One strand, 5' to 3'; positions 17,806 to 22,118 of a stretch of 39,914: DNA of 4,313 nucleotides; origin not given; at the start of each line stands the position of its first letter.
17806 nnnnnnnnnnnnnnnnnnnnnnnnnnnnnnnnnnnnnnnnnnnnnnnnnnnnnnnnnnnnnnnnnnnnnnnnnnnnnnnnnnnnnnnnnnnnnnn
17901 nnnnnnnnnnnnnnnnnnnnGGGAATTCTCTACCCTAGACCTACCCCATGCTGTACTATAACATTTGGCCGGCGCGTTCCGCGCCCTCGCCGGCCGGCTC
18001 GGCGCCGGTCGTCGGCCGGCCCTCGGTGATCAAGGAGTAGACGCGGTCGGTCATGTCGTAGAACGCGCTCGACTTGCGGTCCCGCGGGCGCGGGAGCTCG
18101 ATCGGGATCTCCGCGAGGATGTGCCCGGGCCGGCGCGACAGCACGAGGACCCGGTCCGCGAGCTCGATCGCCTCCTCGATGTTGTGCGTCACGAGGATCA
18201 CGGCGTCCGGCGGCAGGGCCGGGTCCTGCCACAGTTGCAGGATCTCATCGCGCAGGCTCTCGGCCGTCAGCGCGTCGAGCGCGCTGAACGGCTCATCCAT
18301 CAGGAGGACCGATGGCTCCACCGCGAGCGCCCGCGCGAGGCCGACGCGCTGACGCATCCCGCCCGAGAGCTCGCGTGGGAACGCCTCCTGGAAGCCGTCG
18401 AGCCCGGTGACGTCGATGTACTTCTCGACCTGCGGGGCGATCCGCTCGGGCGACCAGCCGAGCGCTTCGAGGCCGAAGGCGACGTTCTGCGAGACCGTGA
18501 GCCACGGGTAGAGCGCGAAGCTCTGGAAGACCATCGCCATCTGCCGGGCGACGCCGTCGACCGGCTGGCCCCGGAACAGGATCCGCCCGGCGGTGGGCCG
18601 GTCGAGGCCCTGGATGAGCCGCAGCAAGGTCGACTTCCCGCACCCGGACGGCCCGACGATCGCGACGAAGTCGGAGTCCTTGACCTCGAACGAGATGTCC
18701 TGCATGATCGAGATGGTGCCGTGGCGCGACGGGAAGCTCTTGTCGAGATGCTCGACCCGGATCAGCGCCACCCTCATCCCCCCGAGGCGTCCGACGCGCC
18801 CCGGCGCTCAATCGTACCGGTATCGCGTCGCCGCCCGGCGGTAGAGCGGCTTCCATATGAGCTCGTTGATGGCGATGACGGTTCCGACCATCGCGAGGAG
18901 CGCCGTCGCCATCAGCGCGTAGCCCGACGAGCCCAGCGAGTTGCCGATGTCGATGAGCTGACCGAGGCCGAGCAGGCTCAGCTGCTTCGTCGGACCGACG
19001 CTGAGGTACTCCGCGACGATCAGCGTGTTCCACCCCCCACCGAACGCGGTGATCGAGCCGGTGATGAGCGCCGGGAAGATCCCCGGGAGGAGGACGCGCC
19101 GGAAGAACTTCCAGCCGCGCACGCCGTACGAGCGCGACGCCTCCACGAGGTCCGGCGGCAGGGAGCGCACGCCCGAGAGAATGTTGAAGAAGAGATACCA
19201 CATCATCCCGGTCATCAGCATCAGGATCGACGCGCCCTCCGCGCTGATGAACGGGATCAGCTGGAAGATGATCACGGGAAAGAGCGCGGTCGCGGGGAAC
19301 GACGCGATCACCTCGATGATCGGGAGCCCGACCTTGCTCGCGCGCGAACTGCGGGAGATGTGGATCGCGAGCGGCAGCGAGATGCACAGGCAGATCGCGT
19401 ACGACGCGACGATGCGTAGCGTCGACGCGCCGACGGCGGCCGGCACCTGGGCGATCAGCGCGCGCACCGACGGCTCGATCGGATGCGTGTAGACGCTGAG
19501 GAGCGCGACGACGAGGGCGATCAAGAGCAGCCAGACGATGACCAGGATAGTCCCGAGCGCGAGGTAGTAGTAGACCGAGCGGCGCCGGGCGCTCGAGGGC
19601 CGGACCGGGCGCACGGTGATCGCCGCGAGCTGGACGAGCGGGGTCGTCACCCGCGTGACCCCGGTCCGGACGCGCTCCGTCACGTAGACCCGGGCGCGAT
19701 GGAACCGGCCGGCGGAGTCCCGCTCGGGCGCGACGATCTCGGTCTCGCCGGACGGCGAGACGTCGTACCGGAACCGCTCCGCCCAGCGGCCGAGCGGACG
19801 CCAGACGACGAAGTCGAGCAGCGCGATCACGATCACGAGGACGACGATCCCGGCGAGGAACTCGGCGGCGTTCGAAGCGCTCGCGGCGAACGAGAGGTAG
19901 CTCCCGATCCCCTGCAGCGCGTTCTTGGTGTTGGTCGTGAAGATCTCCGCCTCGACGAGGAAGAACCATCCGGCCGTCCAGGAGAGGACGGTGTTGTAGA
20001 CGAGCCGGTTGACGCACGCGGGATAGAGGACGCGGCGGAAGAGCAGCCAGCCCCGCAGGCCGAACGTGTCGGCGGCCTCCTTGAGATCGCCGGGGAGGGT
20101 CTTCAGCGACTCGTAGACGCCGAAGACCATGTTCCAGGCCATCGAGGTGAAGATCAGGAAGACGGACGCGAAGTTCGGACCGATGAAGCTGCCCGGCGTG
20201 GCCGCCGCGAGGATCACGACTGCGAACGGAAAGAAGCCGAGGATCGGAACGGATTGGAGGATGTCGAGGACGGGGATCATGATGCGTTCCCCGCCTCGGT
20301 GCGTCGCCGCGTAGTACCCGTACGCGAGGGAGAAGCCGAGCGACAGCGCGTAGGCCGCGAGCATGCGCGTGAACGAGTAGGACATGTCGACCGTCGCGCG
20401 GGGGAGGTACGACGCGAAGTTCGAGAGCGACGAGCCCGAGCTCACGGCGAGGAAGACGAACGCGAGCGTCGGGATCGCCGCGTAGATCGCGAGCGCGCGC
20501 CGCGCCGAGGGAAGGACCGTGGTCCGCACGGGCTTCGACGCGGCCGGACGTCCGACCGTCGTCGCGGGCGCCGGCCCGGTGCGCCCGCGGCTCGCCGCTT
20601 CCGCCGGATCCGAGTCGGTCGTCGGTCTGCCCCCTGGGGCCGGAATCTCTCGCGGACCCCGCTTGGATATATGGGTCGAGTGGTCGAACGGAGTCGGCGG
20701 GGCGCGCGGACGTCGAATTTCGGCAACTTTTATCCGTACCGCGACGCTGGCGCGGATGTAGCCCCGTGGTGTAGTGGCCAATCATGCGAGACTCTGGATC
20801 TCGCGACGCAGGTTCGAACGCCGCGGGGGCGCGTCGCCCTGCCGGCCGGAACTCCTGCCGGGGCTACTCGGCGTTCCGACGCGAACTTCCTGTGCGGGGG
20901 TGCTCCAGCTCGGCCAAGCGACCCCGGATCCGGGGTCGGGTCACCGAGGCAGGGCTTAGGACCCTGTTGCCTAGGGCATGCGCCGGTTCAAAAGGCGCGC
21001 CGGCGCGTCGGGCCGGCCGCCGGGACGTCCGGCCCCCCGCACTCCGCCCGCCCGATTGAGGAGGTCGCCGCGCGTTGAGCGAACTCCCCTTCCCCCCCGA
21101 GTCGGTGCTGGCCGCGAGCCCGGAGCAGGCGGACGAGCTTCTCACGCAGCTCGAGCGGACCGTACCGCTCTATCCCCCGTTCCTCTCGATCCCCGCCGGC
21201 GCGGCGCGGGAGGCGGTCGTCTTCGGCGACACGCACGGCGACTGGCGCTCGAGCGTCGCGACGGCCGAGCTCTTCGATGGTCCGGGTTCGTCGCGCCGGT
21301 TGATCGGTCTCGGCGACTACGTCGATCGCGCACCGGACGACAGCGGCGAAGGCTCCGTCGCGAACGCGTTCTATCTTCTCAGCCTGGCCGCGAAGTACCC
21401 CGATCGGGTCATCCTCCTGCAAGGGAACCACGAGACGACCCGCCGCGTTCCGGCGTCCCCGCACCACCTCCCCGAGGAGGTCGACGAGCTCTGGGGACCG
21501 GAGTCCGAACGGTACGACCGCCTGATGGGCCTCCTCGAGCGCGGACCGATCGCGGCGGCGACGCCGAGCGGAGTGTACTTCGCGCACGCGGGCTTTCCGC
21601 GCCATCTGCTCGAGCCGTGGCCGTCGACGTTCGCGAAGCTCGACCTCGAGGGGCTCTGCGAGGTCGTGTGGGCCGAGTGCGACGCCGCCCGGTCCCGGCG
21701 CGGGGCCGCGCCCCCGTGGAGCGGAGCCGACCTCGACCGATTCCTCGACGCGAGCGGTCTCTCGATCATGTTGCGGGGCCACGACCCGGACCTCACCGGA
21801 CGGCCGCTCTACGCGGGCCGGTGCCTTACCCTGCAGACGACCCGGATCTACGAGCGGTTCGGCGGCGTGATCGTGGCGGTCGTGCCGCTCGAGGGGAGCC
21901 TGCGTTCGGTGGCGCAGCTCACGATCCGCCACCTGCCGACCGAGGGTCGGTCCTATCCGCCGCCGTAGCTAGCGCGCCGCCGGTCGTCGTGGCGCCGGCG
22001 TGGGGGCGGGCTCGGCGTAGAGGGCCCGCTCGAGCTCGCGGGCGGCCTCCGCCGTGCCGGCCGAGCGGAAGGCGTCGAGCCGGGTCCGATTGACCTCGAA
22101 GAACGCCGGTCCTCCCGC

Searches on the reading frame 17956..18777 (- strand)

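Call 70: search_protein_families(library=pfam, proteins=[window:17956-18777:-], max_evalue=0.001)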
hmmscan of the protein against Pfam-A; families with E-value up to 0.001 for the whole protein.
window:17956-18777:- (273 aa): 5 families
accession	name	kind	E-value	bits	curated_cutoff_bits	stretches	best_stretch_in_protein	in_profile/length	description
PF00005.33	ABC_tran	-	6.3e-33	114.7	25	1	26-164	2-136/137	ABC transporter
PF13304.12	AAA_21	-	7.9e-08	33.2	27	0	37-58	1-22/304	AAA domain, putative AbiEii toxin, Type IV TA system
PF13401.12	AAA_22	-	0.00024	21.9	27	0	35-59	5-29/130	AAA domain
PF13191.12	AAA_16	-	0.00095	20.1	32.6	0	35-87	22-64/167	AAA ATPase domain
PF20703.3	nSTAND1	-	0.00097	19.3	27.1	0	25-53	23-51/379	Novel STAND NTPase 1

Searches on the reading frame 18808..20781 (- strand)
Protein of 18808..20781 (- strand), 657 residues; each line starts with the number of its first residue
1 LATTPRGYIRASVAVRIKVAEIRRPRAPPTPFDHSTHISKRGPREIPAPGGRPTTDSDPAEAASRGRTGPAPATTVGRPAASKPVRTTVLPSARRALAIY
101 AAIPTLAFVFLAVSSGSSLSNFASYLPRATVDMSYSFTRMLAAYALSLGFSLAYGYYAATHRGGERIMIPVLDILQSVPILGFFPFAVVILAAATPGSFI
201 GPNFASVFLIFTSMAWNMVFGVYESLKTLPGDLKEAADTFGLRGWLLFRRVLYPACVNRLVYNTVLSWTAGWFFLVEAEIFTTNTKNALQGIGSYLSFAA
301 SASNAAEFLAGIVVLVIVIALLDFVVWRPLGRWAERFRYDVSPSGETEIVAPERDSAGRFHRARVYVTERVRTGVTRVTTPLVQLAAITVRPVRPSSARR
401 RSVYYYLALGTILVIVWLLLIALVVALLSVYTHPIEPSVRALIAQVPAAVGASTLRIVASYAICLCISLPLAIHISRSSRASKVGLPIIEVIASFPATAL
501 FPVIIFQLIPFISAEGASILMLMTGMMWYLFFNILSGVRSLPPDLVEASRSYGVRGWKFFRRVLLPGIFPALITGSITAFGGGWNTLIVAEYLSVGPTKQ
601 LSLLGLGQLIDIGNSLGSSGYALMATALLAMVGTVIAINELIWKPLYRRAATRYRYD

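Call 70: search_protein_families(library=pfam, proteins=[window:18808-20781:-], max_evalue=0.001)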
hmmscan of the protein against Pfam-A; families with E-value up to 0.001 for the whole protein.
window:18808-20781:- (657 aa): 1 family
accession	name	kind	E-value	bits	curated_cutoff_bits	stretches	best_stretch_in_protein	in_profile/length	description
PF00528.27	BPD_transp_1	-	2.9e-32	112.3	26.4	2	469-636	6-171/184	Binding-protein-dependent transport system inner membrane component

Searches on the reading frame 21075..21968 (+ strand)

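Call 70: search_protein_families(library=pfam, proteins=[window:21075-21968:+], max_evalue=0.001)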
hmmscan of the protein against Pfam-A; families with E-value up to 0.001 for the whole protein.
window:21075-21968:+ (297 aa): 1 family
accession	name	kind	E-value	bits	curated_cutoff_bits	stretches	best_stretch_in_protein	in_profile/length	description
PF00149.33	Metallophos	-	5.3e-11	43.8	21.5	1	48-238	4-189/191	Calcineurin-like phosphoesterase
